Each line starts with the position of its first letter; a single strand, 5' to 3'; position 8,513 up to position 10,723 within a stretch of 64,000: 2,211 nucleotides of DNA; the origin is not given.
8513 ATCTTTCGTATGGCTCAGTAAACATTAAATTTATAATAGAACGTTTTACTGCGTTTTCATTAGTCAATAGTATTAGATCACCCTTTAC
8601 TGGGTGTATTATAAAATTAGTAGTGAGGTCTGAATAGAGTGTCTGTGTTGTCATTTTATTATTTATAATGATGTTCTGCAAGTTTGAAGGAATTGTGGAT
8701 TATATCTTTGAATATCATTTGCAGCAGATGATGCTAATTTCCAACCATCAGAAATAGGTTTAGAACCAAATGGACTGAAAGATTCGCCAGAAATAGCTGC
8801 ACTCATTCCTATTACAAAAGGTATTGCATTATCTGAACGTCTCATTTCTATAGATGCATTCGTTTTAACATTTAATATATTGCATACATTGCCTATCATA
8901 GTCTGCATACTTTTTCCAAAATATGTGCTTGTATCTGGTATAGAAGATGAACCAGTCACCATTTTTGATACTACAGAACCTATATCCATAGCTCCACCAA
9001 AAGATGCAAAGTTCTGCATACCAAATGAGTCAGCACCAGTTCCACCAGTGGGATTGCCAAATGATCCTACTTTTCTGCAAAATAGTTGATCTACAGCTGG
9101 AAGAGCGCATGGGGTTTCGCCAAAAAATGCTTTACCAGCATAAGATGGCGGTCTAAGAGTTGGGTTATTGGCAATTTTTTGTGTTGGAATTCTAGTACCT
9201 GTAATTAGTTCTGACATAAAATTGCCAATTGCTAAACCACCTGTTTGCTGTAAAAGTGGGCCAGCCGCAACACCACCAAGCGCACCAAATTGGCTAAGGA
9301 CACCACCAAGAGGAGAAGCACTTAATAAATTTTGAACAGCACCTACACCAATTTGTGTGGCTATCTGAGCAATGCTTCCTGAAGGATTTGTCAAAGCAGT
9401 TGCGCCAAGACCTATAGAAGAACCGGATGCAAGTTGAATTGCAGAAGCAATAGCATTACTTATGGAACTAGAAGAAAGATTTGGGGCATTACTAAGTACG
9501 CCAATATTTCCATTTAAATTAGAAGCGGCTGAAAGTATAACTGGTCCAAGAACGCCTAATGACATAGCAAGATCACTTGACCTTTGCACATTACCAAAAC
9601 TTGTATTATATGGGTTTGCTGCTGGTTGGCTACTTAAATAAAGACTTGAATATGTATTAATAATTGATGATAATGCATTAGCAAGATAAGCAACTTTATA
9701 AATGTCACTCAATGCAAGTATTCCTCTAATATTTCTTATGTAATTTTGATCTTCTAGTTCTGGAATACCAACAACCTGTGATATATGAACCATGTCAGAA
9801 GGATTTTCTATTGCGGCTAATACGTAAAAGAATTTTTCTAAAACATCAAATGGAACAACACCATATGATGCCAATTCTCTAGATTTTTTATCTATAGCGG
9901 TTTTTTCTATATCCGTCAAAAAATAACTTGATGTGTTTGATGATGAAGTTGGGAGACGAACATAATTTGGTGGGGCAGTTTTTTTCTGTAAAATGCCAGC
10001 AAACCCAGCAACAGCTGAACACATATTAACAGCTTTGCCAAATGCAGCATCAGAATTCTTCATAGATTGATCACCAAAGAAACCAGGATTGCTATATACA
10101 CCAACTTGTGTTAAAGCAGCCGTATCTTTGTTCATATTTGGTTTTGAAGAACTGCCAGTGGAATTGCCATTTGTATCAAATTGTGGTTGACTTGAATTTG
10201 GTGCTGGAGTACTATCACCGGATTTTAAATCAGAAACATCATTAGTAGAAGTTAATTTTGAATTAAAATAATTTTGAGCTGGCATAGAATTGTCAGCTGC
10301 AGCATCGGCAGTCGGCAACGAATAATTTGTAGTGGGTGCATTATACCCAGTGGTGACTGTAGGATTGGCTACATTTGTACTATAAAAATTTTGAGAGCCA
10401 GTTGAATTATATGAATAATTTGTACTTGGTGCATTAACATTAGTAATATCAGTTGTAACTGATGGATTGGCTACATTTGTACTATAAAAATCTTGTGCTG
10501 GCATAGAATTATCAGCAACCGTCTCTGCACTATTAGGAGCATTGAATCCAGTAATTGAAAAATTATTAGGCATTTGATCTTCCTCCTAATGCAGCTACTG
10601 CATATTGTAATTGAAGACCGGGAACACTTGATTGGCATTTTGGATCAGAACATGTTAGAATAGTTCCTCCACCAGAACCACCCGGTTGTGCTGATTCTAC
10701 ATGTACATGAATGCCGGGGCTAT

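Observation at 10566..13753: Cell-puncturing apparatus split into two genes with two different peptidoglycan hydrolase domains; PAAR tip encoded far away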

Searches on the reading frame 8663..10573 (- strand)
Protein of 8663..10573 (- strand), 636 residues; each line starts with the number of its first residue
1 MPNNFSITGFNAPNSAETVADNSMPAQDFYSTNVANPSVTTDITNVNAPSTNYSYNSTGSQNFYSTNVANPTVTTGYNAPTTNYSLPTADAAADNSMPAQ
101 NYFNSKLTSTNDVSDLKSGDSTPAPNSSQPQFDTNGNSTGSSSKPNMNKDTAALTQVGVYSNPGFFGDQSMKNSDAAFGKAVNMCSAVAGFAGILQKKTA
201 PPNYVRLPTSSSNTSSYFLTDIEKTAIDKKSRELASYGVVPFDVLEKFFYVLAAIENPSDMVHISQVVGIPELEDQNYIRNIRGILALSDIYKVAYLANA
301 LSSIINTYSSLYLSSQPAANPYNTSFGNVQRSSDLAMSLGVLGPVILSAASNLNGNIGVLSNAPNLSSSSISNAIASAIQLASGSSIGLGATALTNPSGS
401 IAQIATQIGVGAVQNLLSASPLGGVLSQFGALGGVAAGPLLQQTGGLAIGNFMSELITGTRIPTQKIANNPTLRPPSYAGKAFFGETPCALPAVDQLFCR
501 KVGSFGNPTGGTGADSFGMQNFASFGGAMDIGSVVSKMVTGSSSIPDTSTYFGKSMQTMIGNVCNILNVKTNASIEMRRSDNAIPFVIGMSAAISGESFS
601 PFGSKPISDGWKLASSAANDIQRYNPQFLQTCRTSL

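Call 3: search_protein_families(library=pfam, proteins=[window:8663-10573:-], max_evalue=0.1)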
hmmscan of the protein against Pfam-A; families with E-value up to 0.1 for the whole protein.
window:8663-10573:- (636 aa): 0 families

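Call 4: search_protein_families(library=phrogs, proteins=[window:8663-10573:-], max_evalue=0.01)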
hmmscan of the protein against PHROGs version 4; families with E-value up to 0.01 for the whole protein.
window:8663-10573:- (636 aa): 0 families

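Call 91: search_solved_structures(query=window:8663-10573:-, max_evalue=1)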
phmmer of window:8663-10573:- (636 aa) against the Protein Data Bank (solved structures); distinct sequences matched with E-value up to 1: 0.
